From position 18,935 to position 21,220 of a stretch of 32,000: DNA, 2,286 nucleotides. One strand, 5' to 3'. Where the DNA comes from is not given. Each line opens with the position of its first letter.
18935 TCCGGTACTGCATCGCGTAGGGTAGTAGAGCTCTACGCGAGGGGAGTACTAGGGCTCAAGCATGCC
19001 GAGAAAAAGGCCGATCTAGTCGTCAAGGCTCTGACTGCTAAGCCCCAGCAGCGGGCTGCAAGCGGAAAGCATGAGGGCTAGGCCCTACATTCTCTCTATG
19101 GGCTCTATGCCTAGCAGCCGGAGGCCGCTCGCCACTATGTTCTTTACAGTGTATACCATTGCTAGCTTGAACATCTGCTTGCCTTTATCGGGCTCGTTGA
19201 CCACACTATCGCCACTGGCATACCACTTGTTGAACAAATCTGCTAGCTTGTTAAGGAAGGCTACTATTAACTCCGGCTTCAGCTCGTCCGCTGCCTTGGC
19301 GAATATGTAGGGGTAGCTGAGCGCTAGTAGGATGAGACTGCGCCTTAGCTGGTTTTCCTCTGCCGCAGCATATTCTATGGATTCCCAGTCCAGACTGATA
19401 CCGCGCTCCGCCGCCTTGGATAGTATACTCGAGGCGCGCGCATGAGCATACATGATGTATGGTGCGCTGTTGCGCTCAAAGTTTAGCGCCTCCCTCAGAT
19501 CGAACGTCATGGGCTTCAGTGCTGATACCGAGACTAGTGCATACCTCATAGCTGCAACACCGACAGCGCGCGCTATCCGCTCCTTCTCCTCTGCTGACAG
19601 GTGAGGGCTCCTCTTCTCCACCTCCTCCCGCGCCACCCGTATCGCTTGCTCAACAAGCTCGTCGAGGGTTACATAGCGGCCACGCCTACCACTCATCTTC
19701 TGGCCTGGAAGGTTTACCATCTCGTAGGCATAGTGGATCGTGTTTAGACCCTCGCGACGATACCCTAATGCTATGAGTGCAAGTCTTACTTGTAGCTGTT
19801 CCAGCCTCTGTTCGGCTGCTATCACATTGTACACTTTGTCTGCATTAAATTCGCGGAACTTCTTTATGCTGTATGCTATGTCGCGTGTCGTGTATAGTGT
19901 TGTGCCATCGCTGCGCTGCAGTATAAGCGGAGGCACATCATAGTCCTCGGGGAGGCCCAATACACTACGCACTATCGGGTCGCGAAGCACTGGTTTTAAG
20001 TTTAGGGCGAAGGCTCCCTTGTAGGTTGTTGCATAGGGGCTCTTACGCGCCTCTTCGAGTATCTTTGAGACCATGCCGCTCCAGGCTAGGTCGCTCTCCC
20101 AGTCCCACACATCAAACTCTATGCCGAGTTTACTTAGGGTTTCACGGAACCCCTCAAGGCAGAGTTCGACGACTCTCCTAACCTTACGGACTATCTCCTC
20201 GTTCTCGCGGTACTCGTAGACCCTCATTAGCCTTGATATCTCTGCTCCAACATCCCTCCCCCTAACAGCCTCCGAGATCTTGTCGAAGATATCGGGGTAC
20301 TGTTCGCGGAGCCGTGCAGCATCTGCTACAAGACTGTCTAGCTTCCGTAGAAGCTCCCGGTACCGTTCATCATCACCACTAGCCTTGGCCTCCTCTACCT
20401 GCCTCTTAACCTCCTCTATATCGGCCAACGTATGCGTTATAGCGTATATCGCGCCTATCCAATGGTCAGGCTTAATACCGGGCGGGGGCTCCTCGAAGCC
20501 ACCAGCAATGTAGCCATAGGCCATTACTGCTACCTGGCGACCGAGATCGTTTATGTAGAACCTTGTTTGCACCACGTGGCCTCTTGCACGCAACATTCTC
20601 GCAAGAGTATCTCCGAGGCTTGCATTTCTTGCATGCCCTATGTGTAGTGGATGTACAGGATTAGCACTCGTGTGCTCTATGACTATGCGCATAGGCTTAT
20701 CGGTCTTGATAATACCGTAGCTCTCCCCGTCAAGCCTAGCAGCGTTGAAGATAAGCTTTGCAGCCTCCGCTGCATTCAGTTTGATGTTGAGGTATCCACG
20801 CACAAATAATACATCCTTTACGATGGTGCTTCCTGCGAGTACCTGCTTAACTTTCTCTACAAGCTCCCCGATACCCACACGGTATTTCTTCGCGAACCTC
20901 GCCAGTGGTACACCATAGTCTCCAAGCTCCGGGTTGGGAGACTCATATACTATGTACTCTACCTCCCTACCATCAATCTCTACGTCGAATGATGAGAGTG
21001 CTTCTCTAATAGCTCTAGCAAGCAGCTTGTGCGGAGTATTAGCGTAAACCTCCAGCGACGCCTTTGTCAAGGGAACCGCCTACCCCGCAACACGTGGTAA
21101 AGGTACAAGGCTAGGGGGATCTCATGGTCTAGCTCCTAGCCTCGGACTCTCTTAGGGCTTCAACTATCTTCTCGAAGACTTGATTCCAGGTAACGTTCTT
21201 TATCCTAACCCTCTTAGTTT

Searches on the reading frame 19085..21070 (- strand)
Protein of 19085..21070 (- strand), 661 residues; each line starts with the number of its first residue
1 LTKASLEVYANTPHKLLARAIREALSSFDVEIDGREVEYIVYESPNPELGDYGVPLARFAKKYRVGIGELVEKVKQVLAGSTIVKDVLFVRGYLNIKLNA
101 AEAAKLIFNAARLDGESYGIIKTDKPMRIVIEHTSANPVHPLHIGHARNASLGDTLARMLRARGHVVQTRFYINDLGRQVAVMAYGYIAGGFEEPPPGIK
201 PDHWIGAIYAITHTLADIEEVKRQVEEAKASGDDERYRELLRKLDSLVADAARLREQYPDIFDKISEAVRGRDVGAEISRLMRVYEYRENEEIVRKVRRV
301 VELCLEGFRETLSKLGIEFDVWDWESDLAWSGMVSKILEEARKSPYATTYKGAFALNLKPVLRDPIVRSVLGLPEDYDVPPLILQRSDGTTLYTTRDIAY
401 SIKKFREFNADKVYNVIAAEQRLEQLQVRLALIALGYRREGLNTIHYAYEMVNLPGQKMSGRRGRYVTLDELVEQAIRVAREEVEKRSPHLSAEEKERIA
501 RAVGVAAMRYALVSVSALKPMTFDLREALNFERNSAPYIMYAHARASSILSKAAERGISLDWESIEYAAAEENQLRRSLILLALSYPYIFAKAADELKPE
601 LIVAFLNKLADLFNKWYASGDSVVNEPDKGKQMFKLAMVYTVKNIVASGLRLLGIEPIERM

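Call 56: search_protein_families(library=pfam, proteins=[window:19085-21070:-], max_evalue=0.01)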
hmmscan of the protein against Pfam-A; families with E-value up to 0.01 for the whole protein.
window:19085-21070:- (661 aa): 4 families
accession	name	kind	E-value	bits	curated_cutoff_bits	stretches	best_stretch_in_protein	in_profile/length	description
PF00750.26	tRNA-synt_1d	-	2e-33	116.3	23.3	2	302-523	137-347/349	tRNA synthetases class I (R), catalytic domain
PF05746.21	DALR_1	-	3.2e-24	85.7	22.3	1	539-661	1-117/117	DALR anticodon binding domain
PF03485.21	Arg_tRNA_synt_N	-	6.7e-10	39.9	21.5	1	17-98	3-85/85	Arginyl tRNA synthetase N terminal domain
PF00133.28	tRNA-synt_1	-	0.0022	17.3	22.7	0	142-171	38-67/414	tRNA synthetases class I (I, L, M and V)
